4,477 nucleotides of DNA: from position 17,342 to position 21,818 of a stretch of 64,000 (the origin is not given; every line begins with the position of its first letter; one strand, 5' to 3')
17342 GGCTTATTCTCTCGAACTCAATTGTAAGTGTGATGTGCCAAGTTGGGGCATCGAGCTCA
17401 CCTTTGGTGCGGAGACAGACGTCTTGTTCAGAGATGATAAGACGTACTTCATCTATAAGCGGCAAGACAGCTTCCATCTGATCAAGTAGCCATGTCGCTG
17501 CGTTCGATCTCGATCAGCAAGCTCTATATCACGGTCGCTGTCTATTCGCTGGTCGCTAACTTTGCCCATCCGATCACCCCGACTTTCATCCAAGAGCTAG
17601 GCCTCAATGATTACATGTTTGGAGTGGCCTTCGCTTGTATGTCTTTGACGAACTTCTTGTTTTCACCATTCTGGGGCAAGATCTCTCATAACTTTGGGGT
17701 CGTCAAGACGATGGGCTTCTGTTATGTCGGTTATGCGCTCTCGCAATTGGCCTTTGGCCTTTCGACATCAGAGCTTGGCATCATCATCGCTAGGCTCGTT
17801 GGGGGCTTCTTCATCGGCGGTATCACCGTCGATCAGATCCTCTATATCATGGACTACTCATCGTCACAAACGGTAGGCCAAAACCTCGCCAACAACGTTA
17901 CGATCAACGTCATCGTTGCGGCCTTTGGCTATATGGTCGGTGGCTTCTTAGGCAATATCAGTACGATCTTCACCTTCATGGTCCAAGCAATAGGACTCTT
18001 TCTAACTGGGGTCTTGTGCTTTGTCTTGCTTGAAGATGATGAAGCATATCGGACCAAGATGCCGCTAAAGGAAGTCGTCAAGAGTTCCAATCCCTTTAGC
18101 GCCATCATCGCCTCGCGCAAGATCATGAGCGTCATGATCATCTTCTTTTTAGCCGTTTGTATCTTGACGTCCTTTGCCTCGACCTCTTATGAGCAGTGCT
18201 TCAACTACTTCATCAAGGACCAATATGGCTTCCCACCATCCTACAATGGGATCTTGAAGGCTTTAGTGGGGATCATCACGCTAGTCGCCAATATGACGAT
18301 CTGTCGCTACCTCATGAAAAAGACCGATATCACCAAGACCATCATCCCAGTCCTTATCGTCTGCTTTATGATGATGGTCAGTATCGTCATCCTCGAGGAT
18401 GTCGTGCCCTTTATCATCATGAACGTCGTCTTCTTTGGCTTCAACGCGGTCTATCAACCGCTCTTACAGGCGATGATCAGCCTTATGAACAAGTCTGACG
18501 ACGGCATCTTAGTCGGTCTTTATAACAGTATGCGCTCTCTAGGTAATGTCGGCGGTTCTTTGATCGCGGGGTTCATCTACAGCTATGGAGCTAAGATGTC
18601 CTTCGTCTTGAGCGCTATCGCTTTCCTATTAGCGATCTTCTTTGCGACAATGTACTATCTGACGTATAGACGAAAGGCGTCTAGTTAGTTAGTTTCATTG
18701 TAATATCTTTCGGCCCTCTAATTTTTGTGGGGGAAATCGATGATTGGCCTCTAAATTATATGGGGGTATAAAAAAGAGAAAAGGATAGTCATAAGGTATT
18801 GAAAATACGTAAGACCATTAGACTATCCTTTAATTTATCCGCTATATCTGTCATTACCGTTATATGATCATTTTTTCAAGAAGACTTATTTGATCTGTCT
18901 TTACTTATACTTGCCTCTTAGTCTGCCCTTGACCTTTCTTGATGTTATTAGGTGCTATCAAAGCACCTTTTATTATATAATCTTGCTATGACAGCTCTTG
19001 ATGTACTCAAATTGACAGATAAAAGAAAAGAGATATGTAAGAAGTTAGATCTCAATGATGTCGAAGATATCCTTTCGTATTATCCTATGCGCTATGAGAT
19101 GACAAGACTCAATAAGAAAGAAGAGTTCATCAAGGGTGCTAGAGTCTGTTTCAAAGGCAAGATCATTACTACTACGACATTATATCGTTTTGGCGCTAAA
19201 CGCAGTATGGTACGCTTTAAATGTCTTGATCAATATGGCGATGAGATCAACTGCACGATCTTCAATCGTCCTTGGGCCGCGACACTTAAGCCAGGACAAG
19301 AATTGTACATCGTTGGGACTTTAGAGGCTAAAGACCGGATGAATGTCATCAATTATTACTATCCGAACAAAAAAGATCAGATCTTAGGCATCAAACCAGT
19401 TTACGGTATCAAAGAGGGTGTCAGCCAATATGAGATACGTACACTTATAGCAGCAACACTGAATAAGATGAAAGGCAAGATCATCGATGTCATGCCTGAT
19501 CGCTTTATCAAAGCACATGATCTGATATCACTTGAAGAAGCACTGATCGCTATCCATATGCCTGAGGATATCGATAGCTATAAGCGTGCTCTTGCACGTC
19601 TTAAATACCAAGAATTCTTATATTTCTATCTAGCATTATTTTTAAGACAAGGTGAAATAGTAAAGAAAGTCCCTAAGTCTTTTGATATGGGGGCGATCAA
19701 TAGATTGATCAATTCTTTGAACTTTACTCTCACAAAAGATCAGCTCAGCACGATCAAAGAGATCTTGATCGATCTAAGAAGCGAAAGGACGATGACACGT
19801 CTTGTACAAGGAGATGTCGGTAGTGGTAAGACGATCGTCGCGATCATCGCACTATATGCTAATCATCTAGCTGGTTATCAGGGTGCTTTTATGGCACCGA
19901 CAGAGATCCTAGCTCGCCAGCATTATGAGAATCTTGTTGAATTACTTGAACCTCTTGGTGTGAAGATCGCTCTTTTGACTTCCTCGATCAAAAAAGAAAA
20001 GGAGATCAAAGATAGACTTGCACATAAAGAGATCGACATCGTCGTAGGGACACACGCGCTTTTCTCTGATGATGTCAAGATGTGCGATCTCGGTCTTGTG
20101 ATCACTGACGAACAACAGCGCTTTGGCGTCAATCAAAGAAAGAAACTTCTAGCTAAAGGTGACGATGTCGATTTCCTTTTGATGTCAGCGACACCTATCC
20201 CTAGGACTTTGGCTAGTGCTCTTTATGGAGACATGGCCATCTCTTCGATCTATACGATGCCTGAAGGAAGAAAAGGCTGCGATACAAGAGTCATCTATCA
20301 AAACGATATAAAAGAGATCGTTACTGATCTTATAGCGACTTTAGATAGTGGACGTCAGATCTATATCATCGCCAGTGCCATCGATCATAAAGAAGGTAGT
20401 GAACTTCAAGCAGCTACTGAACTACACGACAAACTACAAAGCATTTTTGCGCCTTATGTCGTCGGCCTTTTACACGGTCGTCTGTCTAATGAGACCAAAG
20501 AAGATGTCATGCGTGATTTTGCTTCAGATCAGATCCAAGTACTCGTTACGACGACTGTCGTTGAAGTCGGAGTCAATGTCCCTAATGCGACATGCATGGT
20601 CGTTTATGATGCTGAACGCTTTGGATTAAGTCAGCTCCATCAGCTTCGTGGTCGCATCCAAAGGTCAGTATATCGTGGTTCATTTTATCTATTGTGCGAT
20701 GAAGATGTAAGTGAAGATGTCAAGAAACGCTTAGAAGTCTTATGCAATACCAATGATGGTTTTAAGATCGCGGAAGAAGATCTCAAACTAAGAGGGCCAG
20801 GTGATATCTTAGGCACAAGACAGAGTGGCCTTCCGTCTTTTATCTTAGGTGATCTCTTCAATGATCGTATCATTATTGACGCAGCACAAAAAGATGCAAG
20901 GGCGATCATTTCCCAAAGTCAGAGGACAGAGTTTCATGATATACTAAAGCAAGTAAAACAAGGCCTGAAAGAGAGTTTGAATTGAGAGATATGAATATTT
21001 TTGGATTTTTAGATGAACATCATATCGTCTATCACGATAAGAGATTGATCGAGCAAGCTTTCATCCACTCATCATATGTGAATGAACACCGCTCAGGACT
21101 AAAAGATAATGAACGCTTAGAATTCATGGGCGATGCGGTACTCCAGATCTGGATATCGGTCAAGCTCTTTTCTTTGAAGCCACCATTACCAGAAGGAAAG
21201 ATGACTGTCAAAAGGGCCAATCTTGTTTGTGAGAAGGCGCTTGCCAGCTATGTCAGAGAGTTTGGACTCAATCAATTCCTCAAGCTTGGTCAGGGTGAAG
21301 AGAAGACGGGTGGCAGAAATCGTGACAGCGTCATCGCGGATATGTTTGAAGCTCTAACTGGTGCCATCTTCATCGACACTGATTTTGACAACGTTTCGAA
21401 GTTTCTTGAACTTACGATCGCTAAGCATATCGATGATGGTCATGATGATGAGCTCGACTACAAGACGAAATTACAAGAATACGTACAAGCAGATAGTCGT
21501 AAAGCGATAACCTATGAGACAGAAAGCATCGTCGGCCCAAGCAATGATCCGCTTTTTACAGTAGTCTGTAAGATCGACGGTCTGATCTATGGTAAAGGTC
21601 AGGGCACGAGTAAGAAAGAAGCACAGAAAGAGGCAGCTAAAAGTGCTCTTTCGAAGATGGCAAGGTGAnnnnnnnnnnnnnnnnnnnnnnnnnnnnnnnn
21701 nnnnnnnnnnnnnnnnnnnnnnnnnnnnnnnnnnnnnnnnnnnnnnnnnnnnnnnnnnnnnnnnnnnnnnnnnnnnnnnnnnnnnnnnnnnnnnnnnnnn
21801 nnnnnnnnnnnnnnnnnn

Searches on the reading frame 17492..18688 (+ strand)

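Call 55: search_protein_families(library=pfam, proteins=[window:17492-18688:+], max_evalue=0.00001)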
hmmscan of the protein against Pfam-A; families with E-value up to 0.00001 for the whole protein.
window:17492-18688:+ (398 aa): 1 family
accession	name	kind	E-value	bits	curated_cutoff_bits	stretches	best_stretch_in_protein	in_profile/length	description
PF07690.21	MFS_1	-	4.4e-35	121.7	33.4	2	11-327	1-317/347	Major Facilitator Superfamily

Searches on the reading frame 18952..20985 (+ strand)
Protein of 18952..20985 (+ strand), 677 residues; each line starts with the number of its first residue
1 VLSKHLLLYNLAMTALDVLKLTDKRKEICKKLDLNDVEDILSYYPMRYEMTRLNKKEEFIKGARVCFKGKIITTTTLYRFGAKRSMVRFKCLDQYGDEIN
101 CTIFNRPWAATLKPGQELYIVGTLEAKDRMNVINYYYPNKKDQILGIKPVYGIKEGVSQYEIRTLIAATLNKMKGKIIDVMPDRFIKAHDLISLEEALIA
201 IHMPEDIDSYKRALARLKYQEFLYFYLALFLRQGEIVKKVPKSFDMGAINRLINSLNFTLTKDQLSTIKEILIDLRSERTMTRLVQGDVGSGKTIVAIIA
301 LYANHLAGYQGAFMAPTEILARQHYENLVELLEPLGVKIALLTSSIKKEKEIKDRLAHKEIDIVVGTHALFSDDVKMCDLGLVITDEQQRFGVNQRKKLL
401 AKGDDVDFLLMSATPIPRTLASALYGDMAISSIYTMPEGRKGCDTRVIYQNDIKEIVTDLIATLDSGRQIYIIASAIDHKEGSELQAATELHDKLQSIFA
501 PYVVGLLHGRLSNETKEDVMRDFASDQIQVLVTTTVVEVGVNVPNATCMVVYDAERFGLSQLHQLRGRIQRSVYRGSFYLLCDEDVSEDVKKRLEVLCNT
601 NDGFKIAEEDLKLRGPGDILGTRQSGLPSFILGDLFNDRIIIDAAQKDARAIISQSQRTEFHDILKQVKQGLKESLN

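Call 55: search_protein_families(library=pfam, proteins=[window:18952-20985:+], max_evalue=0.00001)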
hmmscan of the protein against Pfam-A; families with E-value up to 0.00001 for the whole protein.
window:18952-20985:+ (677 aa): 5 families
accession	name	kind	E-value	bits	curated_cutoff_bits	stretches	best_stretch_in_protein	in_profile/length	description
PF00270.35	DEAD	-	1.2e-24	87.3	26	1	261-420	1-164/167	DEAD/DEAH box helicase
PF00271.37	Helicase_C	-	6.7e-19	68.6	23.5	1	456-571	5-108/110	Helicase conserved C-terminal domain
PF19833.4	RecG_dom3_C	-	1.7e-12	47.7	26.8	1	600-670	1-75/87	ATP-dependent DNA helicase RecG, domain 3, C-terminal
PF17191.10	RecG_wedge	-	6.1e-10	39.4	23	1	22-171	9-160/162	RecG wedge domain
PF04851.21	ResIII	-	7.6e-07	29.6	22.5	1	258-415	2-162/164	Type III restriction enzyme, res subunit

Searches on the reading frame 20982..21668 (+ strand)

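Call 55: search_protein_families(library=pfam, proteins=[window:20982-21668:+], max_evalue=0.00001)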
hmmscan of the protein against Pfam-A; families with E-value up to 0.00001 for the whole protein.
window:20982-21668:+ (228 aa): 3 families
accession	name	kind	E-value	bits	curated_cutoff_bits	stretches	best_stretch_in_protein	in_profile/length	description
PF14622.11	Ribonucleas_3_3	-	2.7e-35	121.8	35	1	19-148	1-126/128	Ribonuclease-III-like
PF00636.31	Ribonuclease_3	-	1.4e-23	84.1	27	1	44-133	1-101/102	Ribonuclease III domain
PF00035.32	dsrm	-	2.4e-19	70.1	23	1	160-225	1-65/66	Double-stranded RNA binding motif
